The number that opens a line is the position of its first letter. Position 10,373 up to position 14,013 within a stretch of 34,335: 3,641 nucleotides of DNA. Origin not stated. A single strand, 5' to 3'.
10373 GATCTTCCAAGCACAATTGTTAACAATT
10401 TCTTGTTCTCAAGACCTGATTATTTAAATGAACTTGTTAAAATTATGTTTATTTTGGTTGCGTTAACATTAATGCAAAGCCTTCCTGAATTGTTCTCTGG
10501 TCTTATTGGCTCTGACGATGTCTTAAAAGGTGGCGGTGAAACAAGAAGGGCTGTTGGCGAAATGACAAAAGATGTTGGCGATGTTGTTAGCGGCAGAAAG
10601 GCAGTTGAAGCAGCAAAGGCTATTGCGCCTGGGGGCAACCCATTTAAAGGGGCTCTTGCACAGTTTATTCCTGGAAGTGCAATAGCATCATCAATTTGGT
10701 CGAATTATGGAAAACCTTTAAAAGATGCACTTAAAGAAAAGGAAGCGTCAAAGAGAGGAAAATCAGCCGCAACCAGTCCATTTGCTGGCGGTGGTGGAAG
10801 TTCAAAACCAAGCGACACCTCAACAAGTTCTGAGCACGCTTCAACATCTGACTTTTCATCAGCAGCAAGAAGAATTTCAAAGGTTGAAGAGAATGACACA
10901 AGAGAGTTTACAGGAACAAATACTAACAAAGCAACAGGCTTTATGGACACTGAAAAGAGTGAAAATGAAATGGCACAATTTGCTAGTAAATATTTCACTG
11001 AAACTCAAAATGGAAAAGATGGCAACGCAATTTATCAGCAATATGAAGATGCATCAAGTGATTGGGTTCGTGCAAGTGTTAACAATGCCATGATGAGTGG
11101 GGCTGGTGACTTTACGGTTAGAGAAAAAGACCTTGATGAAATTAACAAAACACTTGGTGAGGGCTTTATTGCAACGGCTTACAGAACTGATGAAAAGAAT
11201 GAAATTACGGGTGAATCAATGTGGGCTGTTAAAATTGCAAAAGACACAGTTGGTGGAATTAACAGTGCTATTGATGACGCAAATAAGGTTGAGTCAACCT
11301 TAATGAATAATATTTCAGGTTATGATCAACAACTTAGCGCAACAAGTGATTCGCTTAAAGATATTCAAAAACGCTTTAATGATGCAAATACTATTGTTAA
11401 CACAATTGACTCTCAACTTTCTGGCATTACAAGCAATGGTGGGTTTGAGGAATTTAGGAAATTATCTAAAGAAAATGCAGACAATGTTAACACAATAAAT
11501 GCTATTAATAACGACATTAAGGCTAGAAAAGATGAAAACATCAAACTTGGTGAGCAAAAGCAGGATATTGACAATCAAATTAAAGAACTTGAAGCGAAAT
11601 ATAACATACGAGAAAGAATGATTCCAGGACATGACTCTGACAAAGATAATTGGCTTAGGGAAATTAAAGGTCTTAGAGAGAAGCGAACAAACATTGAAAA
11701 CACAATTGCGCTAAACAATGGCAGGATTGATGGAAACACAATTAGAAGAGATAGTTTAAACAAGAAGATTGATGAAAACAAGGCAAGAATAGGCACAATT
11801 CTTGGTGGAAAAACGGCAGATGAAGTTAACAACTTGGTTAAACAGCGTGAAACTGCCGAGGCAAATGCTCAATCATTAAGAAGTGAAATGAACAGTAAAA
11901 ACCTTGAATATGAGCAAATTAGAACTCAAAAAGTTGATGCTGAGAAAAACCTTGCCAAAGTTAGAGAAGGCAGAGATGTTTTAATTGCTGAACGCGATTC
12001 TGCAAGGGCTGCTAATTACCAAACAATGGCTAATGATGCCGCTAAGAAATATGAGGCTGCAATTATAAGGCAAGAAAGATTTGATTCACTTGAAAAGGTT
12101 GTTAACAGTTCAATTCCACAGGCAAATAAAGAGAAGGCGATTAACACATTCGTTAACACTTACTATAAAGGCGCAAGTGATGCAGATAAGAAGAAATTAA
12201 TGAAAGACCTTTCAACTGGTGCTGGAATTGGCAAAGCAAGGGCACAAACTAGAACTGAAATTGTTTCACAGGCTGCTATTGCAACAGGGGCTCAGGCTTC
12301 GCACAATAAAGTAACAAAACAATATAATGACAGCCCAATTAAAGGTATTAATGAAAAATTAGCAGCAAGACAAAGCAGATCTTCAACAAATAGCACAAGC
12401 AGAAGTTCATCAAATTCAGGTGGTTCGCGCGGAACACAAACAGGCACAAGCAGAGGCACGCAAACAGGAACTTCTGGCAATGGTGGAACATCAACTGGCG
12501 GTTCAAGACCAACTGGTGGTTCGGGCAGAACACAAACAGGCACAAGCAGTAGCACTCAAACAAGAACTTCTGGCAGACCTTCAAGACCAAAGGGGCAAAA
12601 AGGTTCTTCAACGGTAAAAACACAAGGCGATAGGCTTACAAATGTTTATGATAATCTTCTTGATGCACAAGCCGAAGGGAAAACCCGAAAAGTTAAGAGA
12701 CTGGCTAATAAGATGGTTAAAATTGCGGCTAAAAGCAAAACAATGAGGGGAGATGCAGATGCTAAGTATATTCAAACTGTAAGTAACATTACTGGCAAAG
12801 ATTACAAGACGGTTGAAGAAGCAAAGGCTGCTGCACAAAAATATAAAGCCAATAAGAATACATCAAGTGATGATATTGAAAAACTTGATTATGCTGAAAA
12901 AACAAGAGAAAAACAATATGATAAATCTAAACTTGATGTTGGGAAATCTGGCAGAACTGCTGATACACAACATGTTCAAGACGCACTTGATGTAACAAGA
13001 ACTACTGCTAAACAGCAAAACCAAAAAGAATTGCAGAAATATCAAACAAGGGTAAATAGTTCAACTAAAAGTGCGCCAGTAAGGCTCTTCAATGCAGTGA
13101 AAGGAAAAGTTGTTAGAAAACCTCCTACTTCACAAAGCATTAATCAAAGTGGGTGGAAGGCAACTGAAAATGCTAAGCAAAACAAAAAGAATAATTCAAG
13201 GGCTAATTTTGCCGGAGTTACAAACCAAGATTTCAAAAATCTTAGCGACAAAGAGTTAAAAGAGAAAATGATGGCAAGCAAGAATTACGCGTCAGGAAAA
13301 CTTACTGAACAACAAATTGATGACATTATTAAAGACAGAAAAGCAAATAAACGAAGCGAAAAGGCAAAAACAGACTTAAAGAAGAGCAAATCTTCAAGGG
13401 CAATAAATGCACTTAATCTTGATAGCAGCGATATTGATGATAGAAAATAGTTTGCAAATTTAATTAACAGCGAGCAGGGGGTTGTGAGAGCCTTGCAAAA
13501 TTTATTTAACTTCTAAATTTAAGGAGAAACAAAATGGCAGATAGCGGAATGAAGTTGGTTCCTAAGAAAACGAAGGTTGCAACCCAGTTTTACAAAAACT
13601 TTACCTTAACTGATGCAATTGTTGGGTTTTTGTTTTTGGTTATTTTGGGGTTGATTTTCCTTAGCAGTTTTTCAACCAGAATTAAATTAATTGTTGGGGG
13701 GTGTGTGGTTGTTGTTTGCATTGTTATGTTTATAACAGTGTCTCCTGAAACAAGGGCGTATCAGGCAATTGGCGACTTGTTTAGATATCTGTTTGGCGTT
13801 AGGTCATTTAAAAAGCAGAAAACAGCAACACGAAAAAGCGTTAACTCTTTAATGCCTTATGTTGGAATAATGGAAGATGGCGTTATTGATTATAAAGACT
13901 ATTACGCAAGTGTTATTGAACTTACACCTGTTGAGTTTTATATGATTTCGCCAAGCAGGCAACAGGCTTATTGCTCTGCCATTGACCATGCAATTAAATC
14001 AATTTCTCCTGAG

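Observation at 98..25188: Compact divergent T4SS-like locus with an unusual parts list: 2 pilin-like genes, T4CP, VirB3-VirB4 fusion, 3 giant membrane paralogues and a surface protein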

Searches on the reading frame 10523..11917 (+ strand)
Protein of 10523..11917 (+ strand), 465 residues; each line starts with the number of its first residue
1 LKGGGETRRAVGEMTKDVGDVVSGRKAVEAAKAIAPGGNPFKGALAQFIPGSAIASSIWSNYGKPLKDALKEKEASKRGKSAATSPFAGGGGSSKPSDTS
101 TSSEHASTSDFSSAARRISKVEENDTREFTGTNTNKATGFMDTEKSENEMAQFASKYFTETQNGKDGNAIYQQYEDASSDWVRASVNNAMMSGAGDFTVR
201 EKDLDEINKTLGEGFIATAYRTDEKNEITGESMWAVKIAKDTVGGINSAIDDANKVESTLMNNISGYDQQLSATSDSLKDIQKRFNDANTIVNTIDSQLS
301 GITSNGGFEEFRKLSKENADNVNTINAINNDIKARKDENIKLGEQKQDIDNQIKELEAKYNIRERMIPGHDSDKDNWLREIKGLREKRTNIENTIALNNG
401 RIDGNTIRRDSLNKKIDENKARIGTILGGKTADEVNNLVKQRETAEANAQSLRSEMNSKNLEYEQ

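Call 62: search_protein_families(library=pfam, proteins=[window:10523-11917:+], max_evalue=1)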
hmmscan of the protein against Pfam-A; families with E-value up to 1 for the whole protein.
window:10523-11917:+ (465 aa): 3 families
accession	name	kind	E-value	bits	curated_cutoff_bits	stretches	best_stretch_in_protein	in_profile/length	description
PF12795.12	MscS_porin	-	0.043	13.9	34.4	1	245-306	82-143/238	Mechanosensitive ion channel porin domain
PF00435.27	Spectrin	-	0.44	11.5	29.9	0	308-364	43-100/105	Spectrin repeat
PF05565.16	Sipho_Gp157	-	0.94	9.9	28.6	1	280-364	4-86/162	Siphovirus Gp157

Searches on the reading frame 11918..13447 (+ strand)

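Call 62: search_protein_families(library=pfam, proteins=[window:11918-13447:+], max_evalue=1)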
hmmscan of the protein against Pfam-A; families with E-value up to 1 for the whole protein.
window:11918-13447:+ (510 aa): 1 family
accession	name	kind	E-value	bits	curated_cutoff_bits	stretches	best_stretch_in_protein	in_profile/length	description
PF14384.12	BrnA_antitoxin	-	0.071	13.9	26.1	0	8-45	32-67/68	BrnA antitoxin of type II toxin-antitoxin system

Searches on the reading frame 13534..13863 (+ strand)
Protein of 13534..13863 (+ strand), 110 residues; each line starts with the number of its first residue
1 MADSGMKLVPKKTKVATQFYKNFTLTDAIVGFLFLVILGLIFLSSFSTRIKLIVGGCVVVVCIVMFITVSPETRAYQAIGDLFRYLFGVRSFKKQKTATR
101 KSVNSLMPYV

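Call 62: search_protein_families(library=pfam, proteins=[window:13534-13863:+], max_evalue=1)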
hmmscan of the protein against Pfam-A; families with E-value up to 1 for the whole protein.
window:13534-13863:+ (110 aa): 8 families
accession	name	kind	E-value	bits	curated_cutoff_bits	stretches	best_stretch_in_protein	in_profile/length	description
PF04932.20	Wzy_C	-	0.026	14.7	31.7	1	30-77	17-67/149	O-Antigen ligase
PF14333.11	DUF4389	-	0.027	14.8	25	1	37-92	12-63/76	Domain of unknown function (DUF4389)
PF16479.10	DUF5056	-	0.029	15.1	28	1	47-85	33-71/93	Domain of unknown function (DUF5056)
PF12648.12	TcpE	-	0.042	14.8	29.9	1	18-98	19-93/100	TcpE family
PF13567.11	DUF4131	-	0.043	14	31.6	1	29-81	9-60/165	Domain of unknown function (DUF4131)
PF06993.17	DUF1304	-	0.06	13.8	26.9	1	35-77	55-98/110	Protein of unknown function (DUF1304)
PF20990.2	DUF2207_C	-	0.23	11.6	33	1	29-81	143-197/247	Predicted membrane protein (DUF2207) C-terminal domain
PF20237.3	DUF6594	-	0.75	10.1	30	1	28-71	179-221/238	Family of unknown function (DUF6594)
